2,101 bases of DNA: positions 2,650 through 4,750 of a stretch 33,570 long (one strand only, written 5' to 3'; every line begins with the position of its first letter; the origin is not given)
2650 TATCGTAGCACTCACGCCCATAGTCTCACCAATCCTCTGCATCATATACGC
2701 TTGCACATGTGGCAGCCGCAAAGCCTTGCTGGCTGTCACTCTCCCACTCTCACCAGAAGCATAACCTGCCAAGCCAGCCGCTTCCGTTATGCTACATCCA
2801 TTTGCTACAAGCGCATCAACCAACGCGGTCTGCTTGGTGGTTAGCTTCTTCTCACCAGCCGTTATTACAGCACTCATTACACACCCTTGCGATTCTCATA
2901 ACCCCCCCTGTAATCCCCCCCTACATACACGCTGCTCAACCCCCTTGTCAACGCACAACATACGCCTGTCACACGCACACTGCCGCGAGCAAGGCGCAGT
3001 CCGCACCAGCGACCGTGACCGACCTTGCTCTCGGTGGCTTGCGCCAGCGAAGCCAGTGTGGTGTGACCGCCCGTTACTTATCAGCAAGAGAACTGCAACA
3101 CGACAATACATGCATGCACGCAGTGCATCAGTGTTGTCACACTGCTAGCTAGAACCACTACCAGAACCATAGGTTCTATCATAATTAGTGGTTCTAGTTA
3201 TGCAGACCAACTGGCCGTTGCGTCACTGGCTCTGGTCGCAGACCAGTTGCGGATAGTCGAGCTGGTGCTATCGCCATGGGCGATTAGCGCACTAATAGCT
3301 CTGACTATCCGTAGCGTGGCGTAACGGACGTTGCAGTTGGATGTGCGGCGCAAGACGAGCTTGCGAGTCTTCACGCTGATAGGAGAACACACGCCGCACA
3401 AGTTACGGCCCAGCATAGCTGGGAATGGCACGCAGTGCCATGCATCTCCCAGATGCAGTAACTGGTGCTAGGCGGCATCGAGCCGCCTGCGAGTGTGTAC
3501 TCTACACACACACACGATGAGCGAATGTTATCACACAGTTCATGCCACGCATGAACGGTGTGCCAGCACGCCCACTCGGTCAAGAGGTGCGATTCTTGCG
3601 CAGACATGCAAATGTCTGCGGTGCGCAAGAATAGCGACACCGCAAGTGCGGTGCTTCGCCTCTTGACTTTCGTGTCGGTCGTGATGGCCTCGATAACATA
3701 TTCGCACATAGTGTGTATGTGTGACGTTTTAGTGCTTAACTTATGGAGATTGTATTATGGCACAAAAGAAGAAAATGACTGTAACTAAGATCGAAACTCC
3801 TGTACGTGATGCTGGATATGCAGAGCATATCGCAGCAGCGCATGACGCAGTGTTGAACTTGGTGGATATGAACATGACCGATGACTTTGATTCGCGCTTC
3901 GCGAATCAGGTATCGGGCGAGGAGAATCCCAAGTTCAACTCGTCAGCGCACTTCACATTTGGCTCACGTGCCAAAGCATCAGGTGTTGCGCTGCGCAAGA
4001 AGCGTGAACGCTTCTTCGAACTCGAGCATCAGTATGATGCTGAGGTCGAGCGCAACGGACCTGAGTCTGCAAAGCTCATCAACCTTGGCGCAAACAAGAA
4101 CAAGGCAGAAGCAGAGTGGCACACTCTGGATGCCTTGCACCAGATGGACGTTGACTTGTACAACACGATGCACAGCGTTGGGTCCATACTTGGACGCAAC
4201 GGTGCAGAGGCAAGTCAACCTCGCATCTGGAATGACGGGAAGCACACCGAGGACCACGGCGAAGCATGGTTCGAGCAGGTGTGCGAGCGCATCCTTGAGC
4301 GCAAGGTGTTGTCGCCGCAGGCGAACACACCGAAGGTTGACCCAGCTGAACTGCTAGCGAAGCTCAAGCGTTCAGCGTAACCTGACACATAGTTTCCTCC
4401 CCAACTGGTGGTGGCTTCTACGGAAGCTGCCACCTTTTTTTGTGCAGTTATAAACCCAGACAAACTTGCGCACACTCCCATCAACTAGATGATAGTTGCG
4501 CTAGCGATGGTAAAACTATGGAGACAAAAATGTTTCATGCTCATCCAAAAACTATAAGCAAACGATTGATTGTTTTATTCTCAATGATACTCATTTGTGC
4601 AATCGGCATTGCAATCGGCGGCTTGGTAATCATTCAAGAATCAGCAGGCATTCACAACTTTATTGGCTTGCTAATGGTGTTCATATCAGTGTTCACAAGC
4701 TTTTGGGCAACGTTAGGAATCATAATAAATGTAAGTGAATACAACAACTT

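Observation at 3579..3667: GNRA-capped two-hairpin domain closed by a 9-bp helix in the early-operon leader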

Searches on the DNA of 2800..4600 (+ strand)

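Call 6: search_dna_similar(query=window:3100-3800:+, collection=phages, mode=distant, max_rows=30)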
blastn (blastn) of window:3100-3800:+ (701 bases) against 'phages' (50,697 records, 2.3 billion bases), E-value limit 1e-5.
No match.
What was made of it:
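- Tried and rejected: blastn of 3100-3800 against 50,697 phage records gave no match (call 6).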

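Call 18: search_rna_families(source=window, start=2800, end=4600, threshold=evalue, max_evalue=5)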
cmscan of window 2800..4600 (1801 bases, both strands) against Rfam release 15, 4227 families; matches with E-value up to 5: 3.
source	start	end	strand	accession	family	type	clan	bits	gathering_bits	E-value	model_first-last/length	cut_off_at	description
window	3597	3674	+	RF01780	AS1890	Gene;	-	18.3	39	3.3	1-109/109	no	AS1890 sRNA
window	4383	4448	+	RF00519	suhB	Gene; sRNA;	CL00108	17.2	41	1.7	1-77/77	no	Makes More Granules Regulator RNA (mmgR)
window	3441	3487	-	RF01851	cyano_tmRNA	Gene;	CL00001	12.6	70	1.1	62-107/288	no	Cyanobacteria transfer-messenger RNA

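Call 65: build_rna_model(alignment_id=A7, structure=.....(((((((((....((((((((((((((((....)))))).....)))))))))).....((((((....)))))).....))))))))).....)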
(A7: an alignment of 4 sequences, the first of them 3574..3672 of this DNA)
Model R1 built from alignment A7 (4 sequences, 99 columns); structure: as given.
model positions 99; base pairs 31; branch points 1; effective number of sequences 0.67; information 0.59 bits per position. Calibrated on 0.2 Mb of random sequence (short: E-values are rough).
structure used (alignment columns):
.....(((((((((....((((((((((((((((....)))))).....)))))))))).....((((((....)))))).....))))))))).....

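Call 66: search_with_rna_model(model_id=R1, sources=[window, L001, L002, L003, L005, L009, L016, L017, L018, L020, L021, L023, L024, L025, L026, L027, L028, L030, L031, L032, L033, L034, L036, L037, L038, L039, L041, L042, L043, L044, L045, L046, L047, L048, L050, L051, L052, L053, L054, L055, L056, L058, L059, L060, L061, L062, L063, L065, L066, L068, L070, L071, L073, L074, L075, L076, L077, L078, L080, L081, L082, L083, L084, L085, L086, L088, L089, L090, L091, L108, L109, L110, L111, L113, L114], max_evalue=10, make_alignment=true, show_alignments=0)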
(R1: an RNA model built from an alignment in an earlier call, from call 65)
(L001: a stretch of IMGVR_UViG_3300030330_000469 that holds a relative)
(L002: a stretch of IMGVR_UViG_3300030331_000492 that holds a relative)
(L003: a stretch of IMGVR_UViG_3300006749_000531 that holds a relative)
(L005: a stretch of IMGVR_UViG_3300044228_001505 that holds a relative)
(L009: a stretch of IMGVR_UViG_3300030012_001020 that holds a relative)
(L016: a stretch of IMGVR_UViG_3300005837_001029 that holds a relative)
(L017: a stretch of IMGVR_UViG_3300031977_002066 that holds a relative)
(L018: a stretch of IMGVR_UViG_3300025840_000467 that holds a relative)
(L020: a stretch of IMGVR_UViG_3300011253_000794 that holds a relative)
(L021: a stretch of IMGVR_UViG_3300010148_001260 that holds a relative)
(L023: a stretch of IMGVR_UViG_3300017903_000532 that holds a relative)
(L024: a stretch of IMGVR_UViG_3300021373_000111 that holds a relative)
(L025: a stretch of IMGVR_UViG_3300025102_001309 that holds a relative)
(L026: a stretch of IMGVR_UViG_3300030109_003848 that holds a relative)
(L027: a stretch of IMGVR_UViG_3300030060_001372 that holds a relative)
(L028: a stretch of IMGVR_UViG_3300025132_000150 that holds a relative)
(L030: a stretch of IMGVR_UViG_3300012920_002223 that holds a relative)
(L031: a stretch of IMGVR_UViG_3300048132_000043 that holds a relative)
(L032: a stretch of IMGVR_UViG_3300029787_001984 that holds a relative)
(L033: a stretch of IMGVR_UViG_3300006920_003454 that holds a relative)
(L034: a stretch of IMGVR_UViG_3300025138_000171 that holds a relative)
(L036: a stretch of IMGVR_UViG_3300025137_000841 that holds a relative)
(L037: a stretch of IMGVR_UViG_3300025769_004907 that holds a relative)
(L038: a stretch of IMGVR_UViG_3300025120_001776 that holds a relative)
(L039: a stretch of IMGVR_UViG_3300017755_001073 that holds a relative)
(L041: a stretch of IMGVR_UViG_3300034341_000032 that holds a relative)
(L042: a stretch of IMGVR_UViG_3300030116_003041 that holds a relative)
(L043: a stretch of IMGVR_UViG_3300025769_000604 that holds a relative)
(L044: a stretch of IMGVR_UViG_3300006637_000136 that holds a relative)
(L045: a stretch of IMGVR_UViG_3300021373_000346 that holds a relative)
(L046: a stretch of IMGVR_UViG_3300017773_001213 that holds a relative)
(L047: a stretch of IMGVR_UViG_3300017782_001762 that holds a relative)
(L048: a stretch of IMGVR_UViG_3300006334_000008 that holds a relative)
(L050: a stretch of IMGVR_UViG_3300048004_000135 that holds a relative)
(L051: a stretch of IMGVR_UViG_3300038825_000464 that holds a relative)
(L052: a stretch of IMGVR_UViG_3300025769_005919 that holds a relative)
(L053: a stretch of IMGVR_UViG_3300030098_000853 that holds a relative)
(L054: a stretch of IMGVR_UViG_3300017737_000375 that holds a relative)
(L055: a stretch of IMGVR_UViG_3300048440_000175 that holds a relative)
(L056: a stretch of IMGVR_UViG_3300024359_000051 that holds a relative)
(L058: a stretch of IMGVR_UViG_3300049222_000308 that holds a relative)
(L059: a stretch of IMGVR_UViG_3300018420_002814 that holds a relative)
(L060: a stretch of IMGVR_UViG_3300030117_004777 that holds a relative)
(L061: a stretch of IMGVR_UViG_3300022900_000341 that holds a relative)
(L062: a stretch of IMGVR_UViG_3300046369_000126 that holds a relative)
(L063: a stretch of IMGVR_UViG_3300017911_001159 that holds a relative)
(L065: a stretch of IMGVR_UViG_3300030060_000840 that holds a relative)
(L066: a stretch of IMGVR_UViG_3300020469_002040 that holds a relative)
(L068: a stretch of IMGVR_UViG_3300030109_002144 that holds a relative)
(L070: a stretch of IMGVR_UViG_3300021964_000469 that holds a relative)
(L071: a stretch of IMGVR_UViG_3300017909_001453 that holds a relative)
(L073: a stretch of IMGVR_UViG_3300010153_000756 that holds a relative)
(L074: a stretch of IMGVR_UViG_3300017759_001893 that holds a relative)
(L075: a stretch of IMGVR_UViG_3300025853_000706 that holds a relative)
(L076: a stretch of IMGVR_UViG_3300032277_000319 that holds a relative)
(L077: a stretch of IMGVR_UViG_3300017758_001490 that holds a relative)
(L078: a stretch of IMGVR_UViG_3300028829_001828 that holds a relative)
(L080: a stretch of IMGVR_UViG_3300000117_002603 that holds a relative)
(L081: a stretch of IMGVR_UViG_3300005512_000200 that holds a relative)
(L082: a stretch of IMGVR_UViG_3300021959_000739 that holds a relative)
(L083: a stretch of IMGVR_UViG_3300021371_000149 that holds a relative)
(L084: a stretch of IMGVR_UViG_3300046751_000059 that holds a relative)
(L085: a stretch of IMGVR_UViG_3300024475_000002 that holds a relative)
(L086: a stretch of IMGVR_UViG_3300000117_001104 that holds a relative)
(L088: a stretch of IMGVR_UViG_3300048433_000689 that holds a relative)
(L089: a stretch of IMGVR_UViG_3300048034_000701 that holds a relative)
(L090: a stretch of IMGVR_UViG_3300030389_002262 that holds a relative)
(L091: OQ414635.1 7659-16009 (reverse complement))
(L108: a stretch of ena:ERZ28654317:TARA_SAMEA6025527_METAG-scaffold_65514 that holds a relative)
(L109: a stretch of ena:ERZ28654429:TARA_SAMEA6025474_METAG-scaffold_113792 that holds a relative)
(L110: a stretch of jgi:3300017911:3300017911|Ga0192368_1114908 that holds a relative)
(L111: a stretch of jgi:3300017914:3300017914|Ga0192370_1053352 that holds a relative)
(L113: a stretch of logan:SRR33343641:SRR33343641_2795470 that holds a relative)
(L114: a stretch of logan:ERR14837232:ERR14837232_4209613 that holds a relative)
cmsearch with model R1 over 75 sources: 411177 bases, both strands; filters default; matches with E-value up to 10: 16.
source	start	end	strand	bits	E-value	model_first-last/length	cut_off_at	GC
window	3574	3672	+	126.1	1.3e-30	1-99/99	no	0.56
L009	2818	2916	+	126.1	1.3e-30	1-99/99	no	0.56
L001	2818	2916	+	126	1.3e-30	1-99/99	no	0.56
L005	2818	2916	+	126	1.3e-30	1-99/99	no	0.56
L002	742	840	+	125.8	1.5e-30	1-99/99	no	0.55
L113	827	923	+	76.3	3e-17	1-99/99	no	0.57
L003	2749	2843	+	68.1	4.6e-15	1-99/99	no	0.53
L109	485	580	+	66.2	1.5e-14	1-99/99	no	0.54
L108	15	110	+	64.9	3.4e-14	1-99/99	no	0.54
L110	1613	1708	+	64.9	3.4e-14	1-99/99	no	0.54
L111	1167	1262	+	64.9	3.4e-14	1-99/99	no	0.54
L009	2792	2891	-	19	0.069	1-99/99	no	0.58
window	3548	3647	-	19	0.069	1-99/99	no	0.58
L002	716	815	-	18.6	0.091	1-99/99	no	0.57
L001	2792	2891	-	17.8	0.15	1-99/99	no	0.58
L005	2792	2891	-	17.8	0.15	1-99/99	no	0.58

Alignment A8: 16 matches aligned to the model, 119 columns, each read 5' to 3' on its own strand. Consensus structure (alignment columns), stored with it:
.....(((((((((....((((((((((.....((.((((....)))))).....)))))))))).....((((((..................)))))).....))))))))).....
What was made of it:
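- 3579..3667 (+): The finding: a three-way junction. P1 is 3579-3587/3659-3667. P2 is 3592-3601/3623-3632 with an apical stem 3602-3607/3612-3617 and internal loop GCGGU 3618-3622. P3 is 3638-3643/3648-3653. Covariance model R1 scores it 65-126 bits on the plus strand against at most 19 bits on the minus strand (call 66).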

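Call 69: search_with_rna_model(model_id=R1, sources=[L114, L089, L032, L091, L065, L016], max_evalue=10, filters=off, show_alignments=2)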
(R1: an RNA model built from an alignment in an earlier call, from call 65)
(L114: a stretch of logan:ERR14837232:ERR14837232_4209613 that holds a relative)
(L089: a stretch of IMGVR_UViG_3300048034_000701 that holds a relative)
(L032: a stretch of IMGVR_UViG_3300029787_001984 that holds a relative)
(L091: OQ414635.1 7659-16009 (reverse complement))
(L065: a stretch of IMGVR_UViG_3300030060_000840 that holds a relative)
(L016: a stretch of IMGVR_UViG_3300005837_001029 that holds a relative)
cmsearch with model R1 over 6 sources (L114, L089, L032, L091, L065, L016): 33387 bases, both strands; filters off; matches with E-value up to 10: 24.
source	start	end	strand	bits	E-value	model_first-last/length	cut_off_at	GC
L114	848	881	+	16.9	0.022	1-99/99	no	0.62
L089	3107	3178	-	12.6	0.29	1-99/99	no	0.54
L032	242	274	+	12.4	0.34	1-99/99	no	0.67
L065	183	223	+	11.7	0.53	1-99/99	no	0.39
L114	849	880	-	11.5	0.59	1-99/99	no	0.66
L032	242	274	-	11.4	0.63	1-99/99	no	0.67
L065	1689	1724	-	11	0.83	1-99/99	no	0.42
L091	4287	4374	-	10.7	0.97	1-99/99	no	0.47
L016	883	962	-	10.3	1.3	1-99/99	no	0.46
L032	1290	1375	-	9.4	2.2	1-99/99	no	0.6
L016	5008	5065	-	9.1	2.6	1-99/99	no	0.43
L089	1609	1706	+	8.8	3.2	1-99/99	no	0.68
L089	3276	3311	+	8.6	3.6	1-99/99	no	0.61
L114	123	198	+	8.3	4.2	1-99/99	no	0.62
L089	5068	5099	-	8.2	4.6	1-99/99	no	0.59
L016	308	382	+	7.9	5.4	1-99/99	no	0.47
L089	2462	2501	+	7.9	5.5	1-99/99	no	0.65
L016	2168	2202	-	7.7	6.3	1-99/99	no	0.51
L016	3390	3419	+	7.7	6.4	1-99/99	no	0.6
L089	2415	2461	+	7.6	6.5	1-99/99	no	0.57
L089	2463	2561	-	7.2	8.3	1-99/99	no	0.63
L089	1757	1843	+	7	9.5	1-99/99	no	0.59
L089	1658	1760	-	7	9.9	1-99/99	no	0.59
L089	3277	3310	-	6.9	10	1-99/99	no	0.65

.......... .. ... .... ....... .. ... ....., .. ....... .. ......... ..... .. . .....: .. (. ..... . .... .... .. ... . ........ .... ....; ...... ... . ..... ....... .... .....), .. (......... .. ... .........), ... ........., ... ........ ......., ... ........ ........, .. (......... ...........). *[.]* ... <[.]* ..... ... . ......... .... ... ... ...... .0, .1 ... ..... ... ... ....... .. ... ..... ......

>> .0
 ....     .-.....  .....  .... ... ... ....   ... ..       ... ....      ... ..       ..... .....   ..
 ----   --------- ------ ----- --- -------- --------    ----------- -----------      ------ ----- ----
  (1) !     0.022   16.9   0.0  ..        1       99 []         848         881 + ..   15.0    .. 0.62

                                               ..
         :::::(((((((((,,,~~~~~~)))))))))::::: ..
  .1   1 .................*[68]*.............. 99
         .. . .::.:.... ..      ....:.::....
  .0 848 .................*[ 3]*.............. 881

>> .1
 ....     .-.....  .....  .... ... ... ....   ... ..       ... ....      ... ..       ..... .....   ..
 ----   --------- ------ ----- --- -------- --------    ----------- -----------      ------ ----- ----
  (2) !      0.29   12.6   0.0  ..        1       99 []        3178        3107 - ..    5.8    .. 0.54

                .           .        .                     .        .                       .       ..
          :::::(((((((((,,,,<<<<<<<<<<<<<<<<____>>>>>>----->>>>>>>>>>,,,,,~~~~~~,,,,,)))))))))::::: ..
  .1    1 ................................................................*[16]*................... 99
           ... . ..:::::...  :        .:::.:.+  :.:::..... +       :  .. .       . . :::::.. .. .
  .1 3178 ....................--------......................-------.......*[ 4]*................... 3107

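Call 107: build_rna_model(alignment_id=A12)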
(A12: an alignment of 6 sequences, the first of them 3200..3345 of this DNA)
Model R2 built from alignment A12 (6 sequences, 172 columns); structure: RNAalifold consensus.
model positions 144; base pairs 53; branch points 1; effective number of sequences 0.81; information 0.59 bits per position. Calibrated on 0.2 Mb of random sequence (short: E-values are rough).
structure used (alignment columns):
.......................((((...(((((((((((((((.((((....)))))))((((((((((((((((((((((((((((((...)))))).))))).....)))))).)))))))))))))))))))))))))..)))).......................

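Call 108: search_with_rna_model(model_id=R2, sources=[window, L003, L016, L017, L018, L020, L021, L023, L024, L025, L026, L027, L028, L030, L031, L032, L033, L034, L036, L037, L038, L039, L041, L042, L043, L044, L045, L046, L047, L048, L050, L051, L052, L053, L054, L055, L056, L058, L059, L060, L061, L062, L063, L065, L066, L068, L070, L071, L073, L074, L075, L076, L077, L078, L080, L081, L082, L083, L084, L085, L086, L088, L089, L090, L091, L109, L110, L113, L114, L115, L126, L127, L128, L129, L130], max_evalue=1)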
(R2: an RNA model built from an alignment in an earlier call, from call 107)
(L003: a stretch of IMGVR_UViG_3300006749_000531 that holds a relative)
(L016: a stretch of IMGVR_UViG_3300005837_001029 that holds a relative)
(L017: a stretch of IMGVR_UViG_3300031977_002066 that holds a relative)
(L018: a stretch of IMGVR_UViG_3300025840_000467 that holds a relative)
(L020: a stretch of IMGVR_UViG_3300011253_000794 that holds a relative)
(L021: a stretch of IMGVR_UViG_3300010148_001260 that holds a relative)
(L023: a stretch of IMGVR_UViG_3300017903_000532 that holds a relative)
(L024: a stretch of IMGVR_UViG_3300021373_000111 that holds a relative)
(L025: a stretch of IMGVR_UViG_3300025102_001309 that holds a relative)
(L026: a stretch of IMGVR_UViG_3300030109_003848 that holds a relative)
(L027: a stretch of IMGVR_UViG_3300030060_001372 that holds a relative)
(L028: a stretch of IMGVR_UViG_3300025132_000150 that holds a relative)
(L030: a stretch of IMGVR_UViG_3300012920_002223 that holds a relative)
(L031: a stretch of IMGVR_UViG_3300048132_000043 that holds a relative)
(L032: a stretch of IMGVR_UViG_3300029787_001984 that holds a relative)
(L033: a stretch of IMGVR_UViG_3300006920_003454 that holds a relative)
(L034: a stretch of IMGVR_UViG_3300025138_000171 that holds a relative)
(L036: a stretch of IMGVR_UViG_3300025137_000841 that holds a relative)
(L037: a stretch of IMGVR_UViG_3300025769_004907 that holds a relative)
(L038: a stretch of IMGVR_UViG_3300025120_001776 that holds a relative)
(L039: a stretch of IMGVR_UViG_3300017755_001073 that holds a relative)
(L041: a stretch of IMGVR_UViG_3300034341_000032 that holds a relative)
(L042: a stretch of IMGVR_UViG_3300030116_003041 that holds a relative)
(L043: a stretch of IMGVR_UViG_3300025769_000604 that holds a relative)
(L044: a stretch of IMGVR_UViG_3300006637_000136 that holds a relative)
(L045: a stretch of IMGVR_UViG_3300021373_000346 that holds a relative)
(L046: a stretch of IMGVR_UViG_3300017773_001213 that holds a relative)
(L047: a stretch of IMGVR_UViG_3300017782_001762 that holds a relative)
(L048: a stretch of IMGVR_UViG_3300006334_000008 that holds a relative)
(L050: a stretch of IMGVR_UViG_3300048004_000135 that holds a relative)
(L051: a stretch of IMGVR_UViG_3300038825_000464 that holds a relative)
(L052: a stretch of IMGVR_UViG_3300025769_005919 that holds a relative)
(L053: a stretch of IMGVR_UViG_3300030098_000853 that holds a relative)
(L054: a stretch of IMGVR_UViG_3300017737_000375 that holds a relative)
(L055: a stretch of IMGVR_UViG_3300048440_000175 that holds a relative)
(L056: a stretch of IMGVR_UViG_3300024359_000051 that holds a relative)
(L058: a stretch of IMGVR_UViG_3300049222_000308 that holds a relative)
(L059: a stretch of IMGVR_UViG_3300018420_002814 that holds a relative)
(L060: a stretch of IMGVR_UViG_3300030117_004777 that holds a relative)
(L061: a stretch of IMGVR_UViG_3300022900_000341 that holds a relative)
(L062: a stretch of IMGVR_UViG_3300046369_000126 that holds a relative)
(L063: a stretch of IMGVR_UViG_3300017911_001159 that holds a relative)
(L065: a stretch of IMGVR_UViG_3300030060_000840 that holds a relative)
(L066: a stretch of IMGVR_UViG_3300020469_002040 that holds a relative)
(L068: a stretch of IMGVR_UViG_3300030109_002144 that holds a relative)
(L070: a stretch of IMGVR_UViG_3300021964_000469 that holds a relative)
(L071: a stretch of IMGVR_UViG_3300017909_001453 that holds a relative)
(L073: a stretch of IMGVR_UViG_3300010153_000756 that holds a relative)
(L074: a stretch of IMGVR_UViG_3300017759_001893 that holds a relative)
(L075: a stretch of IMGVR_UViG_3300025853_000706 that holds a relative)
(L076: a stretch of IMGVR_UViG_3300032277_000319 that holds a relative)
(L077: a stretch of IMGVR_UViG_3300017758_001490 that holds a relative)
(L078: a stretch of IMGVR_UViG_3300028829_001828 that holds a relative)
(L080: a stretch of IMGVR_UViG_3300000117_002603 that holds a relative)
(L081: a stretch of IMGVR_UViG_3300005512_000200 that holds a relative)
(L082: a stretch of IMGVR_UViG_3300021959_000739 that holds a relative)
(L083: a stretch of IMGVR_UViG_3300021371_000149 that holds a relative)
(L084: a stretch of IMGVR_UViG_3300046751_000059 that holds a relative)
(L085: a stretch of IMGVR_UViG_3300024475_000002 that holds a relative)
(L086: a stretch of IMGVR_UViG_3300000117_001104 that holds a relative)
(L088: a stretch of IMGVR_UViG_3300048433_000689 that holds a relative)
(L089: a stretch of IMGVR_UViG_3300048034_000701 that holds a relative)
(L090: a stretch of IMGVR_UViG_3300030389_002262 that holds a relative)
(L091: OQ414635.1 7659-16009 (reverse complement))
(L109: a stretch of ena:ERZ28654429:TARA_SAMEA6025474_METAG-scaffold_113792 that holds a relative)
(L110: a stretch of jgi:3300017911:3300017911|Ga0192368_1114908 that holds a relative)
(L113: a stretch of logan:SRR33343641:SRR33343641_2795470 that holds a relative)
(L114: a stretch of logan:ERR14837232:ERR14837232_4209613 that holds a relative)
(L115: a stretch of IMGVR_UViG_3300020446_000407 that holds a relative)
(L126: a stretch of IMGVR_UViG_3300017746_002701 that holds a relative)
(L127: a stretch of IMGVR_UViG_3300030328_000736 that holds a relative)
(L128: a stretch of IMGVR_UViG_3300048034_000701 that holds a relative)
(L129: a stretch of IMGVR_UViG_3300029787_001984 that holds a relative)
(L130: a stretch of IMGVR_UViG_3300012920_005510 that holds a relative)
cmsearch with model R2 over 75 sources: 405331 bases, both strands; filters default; matches with E-value up to 1: 9.
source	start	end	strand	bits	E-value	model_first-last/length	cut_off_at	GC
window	3197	3340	+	170.7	4.2e-51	1-144/144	no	0.57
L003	2387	2530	+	166.9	6.7e-50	1-144/144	no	0.59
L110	1240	1382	+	141.2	9.2e-42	1-144/144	no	0.59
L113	454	596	+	141.2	9.2e-42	1-144/144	no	0.59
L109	50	254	+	109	1.5e-31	1-144/144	no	0.56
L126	440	580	+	106.3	1e-30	1-144/144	no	0.55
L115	1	48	-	36.5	1.3e-08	1-48/144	3'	0.6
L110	1289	1357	-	13.9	0.19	50-119/144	no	0.52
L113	503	571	-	13.9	0.19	50-119/144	no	0.52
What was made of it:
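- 3207..3340 (+): Domain D2, a bifurcated rod and the most conserved core of the leader. Model R2 finds it only in lineages that carry orf207 (call 108).
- Models R1 and R2 hit only orf207-bearing lineages among about 70 related loci (calls 66, 108). Leader and orf207 are strictly co-inherited (calls 66, 108).
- Tried and rejected: R1 did not significantly recover the positional homologue in L114 (8 bits), so that homology rests on architecture and flanking similarity only (calls 66, 69, 108).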
